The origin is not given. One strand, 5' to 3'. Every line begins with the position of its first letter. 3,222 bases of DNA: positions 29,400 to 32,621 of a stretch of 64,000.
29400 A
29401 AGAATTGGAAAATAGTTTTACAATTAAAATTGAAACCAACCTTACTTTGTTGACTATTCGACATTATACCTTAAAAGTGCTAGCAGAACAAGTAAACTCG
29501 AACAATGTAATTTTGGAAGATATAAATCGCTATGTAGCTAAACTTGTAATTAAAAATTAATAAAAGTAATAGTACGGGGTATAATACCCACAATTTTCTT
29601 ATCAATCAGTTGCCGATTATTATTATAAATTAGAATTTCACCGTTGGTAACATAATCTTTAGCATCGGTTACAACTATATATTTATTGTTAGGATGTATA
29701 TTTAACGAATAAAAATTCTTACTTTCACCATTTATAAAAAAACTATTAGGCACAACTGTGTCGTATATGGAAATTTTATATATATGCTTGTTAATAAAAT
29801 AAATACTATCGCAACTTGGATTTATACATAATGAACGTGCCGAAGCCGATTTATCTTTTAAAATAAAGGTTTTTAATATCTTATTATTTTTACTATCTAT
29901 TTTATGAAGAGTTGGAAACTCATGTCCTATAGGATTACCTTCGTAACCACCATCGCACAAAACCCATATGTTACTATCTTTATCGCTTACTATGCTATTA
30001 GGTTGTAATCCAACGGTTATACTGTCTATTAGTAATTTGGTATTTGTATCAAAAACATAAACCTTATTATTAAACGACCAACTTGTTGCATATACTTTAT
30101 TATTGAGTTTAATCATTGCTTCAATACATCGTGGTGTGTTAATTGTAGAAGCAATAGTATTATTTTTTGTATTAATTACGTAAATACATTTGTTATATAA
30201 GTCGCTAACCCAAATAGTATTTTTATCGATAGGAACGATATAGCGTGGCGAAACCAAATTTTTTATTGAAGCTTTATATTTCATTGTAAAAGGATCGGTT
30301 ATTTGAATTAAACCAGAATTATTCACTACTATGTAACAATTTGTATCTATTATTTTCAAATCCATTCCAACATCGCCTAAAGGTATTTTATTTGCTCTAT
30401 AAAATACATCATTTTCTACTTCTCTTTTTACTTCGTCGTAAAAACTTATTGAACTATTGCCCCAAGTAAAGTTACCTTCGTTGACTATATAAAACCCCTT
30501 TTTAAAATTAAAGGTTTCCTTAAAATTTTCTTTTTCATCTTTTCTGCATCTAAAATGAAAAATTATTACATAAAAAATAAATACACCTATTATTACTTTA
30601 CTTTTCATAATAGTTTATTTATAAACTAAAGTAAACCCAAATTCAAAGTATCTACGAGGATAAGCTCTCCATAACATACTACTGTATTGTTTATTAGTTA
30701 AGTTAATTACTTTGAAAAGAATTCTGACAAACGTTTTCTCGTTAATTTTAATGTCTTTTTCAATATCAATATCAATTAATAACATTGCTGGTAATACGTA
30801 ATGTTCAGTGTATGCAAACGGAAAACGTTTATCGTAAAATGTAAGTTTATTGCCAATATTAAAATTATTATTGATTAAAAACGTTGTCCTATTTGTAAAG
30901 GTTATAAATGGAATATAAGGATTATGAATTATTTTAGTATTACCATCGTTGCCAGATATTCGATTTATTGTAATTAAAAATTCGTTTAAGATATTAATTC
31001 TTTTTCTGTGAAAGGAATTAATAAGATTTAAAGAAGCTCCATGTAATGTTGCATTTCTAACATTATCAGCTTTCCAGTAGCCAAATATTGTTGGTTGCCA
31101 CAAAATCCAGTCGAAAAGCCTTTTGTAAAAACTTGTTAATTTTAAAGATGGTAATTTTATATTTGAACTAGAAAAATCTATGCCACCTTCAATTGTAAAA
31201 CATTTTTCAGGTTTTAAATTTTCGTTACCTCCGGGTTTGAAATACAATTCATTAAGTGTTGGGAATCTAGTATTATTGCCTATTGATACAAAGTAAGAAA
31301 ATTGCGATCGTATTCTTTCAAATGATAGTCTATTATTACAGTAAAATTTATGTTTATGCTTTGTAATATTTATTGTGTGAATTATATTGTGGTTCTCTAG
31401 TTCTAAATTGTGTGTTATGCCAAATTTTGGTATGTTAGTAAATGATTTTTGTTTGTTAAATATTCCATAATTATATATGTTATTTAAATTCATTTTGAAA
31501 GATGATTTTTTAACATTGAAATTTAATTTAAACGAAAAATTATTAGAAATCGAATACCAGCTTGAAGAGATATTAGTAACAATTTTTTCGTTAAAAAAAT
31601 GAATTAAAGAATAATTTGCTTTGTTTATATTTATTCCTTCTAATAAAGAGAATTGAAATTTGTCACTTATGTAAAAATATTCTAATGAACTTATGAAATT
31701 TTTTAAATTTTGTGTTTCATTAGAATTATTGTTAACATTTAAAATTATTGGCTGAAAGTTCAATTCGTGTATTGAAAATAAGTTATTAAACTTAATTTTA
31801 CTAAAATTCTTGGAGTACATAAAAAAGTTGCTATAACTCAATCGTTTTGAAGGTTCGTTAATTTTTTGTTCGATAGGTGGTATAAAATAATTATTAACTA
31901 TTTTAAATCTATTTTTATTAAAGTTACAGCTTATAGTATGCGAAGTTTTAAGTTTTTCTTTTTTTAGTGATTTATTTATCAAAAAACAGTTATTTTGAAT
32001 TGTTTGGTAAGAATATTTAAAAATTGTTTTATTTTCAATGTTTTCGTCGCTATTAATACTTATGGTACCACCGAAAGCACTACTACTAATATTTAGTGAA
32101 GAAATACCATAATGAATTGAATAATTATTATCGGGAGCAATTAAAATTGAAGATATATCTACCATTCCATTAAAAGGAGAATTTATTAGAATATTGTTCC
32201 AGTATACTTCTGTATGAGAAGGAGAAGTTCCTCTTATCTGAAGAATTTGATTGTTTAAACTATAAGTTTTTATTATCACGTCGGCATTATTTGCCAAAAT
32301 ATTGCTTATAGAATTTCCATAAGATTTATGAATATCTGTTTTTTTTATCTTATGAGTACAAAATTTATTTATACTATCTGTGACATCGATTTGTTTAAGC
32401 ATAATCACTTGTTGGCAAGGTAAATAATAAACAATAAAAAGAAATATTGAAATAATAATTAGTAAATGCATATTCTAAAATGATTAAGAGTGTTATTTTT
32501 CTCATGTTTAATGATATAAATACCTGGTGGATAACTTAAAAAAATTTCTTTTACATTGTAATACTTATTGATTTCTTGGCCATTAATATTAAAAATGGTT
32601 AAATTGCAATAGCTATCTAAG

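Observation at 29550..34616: Cobalamin-riboswitch operon whose first two products are T9SS-sorted secreted proteins, followed by a BtuB-like receptor and a beta-propeller protein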

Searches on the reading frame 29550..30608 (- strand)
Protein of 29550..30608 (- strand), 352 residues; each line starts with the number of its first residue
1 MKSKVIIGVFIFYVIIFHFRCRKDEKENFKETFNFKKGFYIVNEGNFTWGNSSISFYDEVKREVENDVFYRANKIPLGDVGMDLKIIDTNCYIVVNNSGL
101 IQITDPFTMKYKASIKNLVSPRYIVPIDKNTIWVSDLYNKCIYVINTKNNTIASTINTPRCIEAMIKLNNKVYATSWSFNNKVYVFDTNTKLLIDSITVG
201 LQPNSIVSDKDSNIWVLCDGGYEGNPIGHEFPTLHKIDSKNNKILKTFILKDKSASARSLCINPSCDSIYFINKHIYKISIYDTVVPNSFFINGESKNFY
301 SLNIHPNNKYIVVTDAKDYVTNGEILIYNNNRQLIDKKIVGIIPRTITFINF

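Call 4: search_protein_families(library=pfam, proteins=[window:29550-30608:-], max_evalue=0.1)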
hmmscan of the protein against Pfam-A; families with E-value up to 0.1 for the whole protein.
window:29550-30608:- (352 aa): 3 families
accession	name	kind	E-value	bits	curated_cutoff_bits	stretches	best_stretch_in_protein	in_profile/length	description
PF16819.11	DUF5074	-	3.8e-26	92.4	27.2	1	37-321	1-316/353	Domain of unknown function (DUF5074)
PF25174.1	Beta-prop_THOC3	-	0.059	12.8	305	0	241-321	33-113/272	THOC3 beta-propeller domain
PF18423.6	zf_CopZ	-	0.062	13.7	28.4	0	244-277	22-56/62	Zinc binding domain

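Call 5: search_protein_families(library=ncbifam, proteins=[window:29550-30608:-], max_evalue=0.1)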
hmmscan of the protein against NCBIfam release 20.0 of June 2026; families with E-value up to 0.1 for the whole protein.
window:29550-30608:- (352 aa): 5 families
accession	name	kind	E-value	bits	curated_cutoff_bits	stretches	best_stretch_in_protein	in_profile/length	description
TIGR03866.1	PQQ_ABC_repeats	subfamily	7.8e-06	25.2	287.3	2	100-212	22-136/310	PQQ-dependent catabolism-associated beta-propeller protein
TIGR02276.1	beta_rpt_yvtn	repeat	1.3e-05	25.1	27.85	1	169-207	3-40/42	beta-propeller repeat protein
NF052280.1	7_blade_YncE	equivalog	4.6e-05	22.4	400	1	129-213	227-311/338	7-bladed beta-propeller protein YncE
NF038117.1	choice_anch_I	subfamily_domain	0.00034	19.6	300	0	268-349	12-102/458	choice-of-anchor I family protein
TIGR03907.1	QH_beta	equivalog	0.023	13.8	223.2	0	233-311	12-95/338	quinohemoprotein amine dehydrogenase subunit beta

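Call 8: search_solved_structures(query=window:29550-30608:-, max_evalue=1, show_alignments=2)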
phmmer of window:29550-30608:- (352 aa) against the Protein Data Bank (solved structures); distinct sequences matched with E-value up to 1: 20.
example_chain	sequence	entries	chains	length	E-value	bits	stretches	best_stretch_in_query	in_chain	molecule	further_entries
8p97_B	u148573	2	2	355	2.1e-67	231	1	8-346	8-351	Putative surface layer protein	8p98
8okv_B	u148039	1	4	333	1.8e-66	228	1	37-346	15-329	Putative surface layer protein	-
8puj_A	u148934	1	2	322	3.8e-66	226.9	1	38-346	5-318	YncE family protein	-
8bmx_D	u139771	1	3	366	7.1e-64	219.4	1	8-346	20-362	YncE family protein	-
8bn0_A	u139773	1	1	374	1.7e-63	218.1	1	9-346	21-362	Putative surface layer protein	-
8bmy_A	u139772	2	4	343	7e-63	216.1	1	35-346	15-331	Putative surface layer protein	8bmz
8baz_A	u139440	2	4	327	1.7e-62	214.9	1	37-346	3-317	Surface layer protein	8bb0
8bai_A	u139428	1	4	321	2e-62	214.6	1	37-346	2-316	Surface layer protein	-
3dsm_A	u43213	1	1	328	2.3e-62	214.4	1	37-346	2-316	uncharacterized protein BACUNI_02894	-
8ptf_A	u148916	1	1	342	2.4e-13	53.2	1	39-350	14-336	YncE family protein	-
8ptd_A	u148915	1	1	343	2.4e-13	53.2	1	39-350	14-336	YncE family protein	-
8blw_B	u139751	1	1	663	3.4e-13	52.7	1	37-349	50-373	YncE family protein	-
1l0q_A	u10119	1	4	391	3.2e-07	33.1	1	75-212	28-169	Surface layer protein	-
3bws_A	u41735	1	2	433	5.8e-05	25.6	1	95-212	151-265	protein Lp49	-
9s6c_A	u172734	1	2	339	0.024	17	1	36-122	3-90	Quinoprotein amine dehydrogenase-like protein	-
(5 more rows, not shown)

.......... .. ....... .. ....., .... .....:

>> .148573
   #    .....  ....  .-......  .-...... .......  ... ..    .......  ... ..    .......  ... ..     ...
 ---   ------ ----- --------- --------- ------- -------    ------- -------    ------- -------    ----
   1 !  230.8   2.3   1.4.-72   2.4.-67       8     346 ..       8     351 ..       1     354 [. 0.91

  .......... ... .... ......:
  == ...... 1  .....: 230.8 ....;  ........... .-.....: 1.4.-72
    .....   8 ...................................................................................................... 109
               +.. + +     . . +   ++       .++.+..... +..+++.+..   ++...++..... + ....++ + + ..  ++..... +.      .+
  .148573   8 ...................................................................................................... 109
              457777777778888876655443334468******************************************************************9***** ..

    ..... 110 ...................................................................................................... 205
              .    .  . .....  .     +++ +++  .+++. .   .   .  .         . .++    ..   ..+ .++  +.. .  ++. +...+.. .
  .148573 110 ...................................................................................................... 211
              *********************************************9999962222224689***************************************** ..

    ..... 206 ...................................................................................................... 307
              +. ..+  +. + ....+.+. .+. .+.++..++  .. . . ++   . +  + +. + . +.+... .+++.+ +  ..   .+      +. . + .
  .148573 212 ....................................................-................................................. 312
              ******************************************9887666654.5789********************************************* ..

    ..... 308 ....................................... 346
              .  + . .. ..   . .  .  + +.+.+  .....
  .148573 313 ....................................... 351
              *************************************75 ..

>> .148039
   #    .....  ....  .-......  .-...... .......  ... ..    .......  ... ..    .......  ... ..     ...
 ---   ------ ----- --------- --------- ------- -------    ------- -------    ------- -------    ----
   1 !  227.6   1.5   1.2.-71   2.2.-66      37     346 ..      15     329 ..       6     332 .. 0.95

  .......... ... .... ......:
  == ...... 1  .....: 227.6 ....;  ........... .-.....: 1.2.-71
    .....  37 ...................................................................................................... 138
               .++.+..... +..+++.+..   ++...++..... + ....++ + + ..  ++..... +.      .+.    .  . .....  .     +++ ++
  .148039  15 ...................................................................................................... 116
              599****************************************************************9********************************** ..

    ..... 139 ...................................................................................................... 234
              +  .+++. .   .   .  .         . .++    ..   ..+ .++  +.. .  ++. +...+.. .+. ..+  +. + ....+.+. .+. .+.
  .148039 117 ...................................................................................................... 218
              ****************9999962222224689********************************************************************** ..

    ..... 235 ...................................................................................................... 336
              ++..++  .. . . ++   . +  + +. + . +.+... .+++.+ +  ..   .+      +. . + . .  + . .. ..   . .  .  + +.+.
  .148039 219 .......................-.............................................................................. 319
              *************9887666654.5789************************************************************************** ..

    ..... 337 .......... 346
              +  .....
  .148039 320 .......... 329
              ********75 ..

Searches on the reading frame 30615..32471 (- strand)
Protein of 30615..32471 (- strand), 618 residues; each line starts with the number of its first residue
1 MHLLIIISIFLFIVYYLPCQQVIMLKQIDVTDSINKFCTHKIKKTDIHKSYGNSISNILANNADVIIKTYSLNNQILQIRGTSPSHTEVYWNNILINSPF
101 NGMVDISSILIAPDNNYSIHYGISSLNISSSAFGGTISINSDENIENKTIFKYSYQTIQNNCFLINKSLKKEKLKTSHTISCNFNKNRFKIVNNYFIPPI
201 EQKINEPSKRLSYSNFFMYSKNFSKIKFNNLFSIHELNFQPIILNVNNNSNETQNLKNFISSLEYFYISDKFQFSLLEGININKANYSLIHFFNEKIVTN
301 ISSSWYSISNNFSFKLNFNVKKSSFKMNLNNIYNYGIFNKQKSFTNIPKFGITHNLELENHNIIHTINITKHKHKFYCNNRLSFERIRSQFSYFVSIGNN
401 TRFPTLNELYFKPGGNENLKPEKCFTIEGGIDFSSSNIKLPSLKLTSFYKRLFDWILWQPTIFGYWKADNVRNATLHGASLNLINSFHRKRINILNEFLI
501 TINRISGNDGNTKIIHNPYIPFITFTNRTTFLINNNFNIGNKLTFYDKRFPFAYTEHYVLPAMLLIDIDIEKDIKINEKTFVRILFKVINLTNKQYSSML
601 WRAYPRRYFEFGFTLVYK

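Call 4: search_protein_families(library=pfam, proteins=[window:30615-32471:-], max_evalue=0.1)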
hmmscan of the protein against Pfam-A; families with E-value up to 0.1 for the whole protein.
window:30615-32471:- (618 aa): 2 families
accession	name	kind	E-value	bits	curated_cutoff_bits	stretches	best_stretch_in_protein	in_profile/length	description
PF00593.30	TonB_dep_Rec_b-barrel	-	4.1e-10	40.5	27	1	355-590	178-435/436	TonB dependent receptor-like, beta-barrel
PF07715.20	Plug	-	1.4e-06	29.2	23.9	1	42-136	12-107/107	TonB-dependent Receptor Plug Domain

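Call 5: search_protein_families(library=ncbifam, proteins=[window:30615-32471:-], max_evalue=0.1)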
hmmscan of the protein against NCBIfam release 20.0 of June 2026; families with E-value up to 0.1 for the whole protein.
window:30615-32471:- (618 aa): 2 families
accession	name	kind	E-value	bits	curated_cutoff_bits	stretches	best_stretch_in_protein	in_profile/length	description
TIGR01779.1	TonB-B12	equivalog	1.3e-07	30.5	599.7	1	389-478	399-483/614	TonB-dependent vitamin B12 receptor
NF007926.1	PRK10641.1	equivalog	2.2e-05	23.2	836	1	390-478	404-486/617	TonB-dependent vitamin B12 receptor BtuB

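Call 9: search_solved_structures(query=window:30615-32471:-, max_evalue=0.01)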
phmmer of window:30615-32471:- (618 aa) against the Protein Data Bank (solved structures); distinct sequences matched with E-value up to 0.01: 3.
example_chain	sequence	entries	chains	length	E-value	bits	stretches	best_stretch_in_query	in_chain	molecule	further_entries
8bmx_C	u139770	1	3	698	1.9e-29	106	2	395-611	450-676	Putative TonB-linked outer membrane receptor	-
8p97_A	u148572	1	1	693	1.6e-28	103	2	395-613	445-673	TonB-dependent receptor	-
8p98_A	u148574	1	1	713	1.8e-28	102.8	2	395-613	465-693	Vitamin B12 transporter BtuB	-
